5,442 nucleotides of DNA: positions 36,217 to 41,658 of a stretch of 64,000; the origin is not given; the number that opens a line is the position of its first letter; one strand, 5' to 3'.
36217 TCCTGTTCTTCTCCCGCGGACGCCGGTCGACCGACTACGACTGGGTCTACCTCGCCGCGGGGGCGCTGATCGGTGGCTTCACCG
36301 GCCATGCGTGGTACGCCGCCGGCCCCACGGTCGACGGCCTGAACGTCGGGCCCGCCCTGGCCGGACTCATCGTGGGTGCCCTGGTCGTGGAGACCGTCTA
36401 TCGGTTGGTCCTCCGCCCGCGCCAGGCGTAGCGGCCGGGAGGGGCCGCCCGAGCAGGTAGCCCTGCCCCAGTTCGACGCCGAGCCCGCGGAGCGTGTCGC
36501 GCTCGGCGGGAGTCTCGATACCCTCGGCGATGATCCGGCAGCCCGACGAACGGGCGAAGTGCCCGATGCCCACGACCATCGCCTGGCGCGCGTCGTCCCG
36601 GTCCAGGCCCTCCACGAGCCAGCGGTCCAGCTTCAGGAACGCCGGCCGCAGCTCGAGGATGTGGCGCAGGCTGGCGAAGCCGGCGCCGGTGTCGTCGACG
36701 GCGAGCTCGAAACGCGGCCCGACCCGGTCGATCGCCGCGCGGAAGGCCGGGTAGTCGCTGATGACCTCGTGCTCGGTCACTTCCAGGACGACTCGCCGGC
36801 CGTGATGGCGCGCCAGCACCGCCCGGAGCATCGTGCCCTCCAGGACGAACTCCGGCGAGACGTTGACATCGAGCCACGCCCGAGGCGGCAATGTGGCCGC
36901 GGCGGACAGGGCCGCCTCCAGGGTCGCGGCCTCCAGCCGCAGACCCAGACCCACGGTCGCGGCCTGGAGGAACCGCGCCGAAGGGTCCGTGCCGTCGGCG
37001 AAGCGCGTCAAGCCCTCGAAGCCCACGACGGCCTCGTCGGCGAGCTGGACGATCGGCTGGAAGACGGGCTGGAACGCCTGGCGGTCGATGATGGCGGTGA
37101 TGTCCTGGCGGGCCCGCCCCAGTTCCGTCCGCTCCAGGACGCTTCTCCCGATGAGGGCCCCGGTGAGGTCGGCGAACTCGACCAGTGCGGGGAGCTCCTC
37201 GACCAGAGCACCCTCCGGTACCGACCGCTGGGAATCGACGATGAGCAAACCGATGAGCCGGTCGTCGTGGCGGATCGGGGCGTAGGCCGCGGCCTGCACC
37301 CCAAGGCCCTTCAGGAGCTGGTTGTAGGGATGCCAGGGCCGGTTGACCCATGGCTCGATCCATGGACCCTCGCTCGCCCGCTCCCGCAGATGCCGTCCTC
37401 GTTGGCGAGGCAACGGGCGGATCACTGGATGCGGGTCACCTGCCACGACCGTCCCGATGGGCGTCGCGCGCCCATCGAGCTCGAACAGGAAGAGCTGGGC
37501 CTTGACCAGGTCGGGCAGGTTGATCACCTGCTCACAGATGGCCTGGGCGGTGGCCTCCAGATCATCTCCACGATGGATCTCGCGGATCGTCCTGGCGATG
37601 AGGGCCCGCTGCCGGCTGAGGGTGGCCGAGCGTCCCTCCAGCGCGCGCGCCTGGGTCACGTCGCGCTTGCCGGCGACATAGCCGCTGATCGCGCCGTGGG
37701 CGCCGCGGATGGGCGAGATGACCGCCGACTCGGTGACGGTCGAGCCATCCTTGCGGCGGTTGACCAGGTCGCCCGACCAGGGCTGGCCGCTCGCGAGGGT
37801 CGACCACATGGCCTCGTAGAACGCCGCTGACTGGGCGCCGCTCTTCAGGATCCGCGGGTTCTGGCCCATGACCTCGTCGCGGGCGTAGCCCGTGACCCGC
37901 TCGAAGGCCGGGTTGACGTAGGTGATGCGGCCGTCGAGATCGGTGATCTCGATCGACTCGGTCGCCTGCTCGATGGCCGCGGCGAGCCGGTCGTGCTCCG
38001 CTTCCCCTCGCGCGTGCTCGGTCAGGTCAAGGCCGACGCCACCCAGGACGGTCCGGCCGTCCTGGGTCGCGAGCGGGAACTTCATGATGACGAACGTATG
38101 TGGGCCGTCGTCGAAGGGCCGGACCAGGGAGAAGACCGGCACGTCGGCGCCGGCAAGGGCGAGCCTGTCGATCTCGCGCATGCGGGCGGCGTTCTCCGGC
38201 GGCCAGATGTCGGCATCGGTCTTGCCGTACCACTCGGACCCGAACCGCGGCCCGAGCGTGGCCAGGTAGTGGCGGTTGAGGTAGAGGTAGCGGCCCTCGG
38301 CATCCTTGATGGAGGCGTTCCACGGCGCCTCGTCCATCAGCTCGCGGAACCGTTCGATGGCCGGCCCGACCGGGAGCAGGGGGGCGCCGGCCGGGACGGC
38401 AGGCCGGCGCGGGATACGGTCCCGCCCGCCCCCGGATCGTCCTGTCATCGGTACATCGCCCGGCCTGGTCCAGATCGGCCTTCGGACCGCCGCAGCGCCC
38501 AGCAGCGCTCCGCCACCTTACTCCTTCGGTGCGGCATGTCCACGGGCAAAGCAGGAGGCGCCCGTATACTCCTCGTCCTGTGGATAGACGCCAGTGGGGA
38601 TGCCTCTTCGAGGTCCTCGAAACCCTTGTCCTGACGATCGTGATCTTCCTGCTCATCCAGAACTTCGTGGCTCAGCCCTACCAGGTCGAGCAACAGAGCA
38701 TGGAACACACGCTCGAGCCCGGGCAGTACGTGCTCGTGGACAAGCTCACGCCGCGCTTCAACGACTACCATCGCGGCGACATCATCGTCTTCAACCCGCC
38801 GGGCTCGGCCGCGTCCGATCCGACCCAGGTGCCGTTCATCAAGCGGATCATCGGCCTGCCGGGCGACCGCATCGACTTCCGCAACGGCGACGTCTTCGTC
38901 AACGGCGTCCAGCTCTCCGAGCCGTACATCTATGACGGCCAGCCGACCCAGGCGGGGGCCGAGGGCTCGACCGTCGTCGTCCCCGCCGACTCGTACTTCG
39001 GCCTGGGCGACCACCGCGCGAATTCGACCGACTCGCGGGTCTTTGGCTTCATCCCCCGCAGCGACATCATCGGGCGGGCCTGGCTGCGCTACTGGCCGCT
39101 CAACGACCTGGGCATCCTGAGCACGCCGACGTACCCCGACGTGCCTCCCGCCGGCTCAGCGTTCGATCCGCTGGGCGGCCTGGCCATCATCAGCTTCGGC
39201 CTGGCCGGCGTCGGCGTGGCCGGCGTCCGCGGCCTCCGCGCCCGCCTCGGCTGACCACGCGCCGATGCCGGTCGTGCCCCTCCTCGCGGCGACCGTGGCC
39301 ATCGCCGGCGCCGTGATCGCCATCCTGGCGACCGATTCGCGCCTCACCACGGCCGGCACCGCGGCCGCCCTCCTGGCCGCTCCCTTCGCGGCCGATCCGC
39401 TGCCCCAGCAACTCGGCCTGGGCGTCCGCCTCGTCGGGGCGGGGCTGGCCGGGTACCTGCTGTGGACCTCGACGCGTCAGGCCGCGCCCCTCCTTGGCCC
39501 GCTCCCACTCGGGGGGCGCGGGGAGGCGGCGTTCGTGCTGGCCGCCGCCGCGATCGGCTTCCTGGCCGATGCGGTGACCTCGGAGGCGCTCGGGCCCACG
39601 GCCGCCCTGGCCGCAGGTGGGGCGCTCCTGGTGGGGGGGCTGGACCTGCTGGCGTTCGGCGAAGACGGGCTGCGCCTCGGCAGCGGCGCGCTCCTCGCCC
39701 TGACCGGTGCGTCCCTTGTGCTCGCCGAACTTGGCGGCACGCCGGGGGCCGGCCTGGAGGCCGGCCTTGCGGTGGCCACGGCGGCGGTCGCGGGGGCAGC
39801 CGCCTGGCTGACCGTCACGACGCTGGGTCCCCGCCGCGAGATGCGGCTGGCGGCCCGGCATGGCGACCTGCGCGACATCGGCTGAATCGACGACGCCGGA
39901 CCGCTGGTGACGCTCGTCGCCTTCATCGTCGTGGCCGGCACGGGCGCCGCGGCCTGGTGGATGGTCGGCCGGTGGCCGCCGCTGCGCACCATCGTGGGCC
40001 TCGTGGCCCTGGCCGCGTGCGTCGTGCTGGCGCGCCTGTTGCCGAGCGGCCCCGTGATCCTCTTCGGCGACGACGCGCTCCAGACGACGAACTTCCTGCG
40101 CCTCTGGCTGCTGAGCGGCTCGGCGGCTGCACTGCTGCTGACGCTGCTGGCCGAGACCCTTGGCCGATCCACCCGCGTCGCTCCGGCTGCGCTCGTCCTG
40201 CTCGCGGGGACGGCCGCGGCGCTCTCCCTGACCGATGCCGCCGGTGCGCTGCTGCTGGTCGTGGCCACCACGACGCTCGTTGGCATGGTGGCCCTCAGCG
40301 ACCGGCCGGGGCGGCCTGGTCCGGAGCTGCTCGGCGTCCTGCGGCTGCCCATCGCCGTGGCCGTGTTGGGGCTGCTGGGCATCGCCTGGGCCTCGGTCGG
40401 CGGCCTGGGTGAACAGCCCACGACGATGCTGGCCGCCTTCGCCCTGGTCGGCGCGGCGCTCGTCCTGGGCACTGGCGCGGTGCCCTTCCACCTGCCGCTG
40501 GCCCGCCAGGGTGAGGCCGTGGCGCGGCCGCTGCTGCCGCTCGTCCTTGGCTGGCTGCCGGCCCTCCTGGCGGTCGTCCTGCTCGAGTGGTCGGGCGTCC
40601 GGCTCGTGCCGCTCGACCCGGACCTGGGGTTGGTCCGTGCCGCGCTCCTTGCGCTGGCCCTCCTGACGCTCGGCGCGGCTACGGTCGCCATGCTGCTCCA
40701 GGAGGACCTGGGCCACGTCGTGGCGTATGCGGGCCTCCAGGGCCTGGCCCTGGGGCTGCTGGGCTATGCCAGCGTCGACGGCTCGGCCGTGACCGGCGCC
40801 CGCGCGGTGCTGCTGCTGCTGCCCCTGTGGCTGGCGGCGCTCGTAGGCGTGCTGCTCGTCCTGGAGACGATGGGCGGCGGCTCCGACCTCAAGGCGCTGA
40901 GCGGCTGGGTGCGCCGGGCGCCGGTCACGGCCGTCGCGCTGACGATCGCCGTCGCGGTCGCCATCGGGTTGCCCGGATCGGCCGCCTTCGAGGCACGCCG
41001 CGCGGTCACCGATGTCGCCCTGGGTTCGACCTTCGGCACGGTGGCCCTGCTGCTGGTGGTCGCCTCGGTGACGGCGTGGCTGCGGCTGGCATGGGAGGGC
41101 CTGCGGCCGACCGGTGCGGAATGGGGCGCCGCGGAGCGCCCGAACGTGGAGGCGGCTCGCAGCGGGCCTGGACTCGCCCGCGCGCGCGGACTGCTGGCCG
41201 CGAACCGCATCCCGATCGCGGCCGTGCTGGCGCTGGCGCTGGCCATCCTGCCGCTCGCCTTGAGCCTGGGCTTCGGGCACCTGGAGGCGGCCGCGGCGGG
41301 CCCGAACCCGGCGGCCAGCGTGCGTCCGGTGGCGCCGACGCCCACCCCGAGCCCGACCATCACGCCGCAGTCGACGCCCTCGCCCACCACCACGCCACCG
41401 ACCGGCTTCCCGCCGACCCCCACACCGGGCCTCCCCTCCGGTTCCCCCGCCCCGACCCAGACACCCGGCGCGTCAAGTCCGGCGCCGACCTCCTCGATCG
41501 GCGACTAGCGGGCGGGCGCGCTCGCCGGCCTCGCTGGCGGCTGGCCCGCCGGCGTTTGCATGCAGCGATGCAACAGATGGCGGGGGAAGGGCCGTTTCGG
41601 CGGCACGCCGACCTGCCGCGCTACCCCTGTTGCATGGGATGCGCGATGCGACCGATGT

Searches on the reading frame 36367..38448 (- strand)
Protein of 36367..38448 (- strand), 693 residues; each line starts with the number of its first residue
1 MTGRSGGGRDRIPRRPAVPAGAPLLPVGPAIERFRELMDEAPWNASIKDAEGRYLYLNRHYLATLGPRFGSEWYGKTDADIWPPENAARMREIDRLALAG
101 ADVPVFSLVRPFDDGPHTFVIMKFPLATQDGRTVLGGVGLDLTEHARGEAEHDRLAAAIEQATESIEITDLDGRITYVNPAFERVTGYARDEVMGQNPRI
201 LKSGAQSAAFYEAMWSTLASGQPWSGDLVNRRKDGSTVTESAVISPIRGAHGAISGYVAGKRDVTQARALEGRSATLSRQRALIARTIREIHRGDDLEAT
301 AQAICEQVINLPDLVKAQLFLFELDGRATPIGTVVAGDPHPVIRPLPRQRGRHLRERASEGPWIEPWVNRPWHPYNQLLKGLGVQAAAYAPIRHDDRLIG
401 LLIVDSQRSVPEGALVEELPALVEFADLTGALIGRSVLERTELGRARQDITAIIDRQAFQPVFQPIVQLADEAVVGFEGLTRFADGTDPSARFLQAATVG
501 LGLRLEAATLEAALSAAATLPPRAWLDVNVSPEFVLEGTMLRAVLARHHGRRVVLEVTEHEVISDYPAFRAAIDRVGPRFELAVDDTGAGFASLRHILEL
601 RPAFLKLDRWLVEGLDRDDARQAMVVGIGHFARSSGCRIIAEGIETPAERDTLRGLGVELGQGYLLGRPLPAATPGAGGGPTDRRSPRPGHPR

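Call 30: search_protein_families(library=pfam, proteins=[window:36367-38448:-], max_evalue=0.0001)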
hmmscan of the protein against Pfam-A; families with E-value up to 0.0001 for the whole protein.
window:36367-38448:- (693 aa): 7 families
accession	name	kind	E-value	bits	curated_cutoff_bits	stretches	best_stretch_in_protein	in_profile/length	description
PF00563.25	EAL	-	9.2e-42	143.5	31.3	1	452-669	6-236/236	EAL domain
PF08448.16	PAS_4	-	3.5e-25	88.8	23.1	2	39-145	2-108/110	PAS fold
PF00989.32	PAS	-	6.3e-21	74.9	22.6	1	154-264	2-113/113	PAS fold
PF13426.13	PAS_9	-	5.3e-19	68.8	27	1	165-266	3-103/103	PAS domain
PF08447.18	PAS_3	-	2.4e-09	37.8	25.6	1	176-257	2-85/89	PAS fold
PF13188.13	PAS_8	-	5.5e-09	36.1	21.8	1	154-195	2-44/65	PAS domain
PF01590.32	GAF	-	3.2e-05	24.9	22.4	0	296-430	1-130/133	GAF domain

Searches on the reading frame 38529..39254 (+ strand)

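Call 30: search_protein_families(library=pfam, proteins=[window:38529-39254:+], max_evalue=0.0001)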
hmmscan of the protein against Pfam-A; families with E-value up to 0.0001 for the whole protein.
window:38529-39254:+ (241 aa): 1 family
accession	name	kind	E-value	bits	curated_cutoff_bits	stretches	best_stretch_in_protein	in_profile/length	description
PF10502.14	Peptidase_S26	-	3.4e-49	167.5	22.9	1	27-189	2-168/168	Signal peptidase, peptidase S26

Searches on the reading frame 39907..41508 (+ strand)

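Call 30: search_protein_families(library=pfam, proteins=[window:39907-41508:+], max_evalue=0.0001)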
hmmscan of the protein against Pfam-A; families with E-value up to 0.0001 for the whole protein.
window:39907-41508:+ (533 aa): 1 family
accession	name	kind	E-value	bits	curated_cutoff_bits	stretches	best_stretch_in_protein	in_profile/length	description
PF00361.26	Proton_antipo_M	-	8.3e-05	22.4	21.5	1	171-388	78-292/294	NADH:quinone oxidoreductase/Mrp antiporter, TM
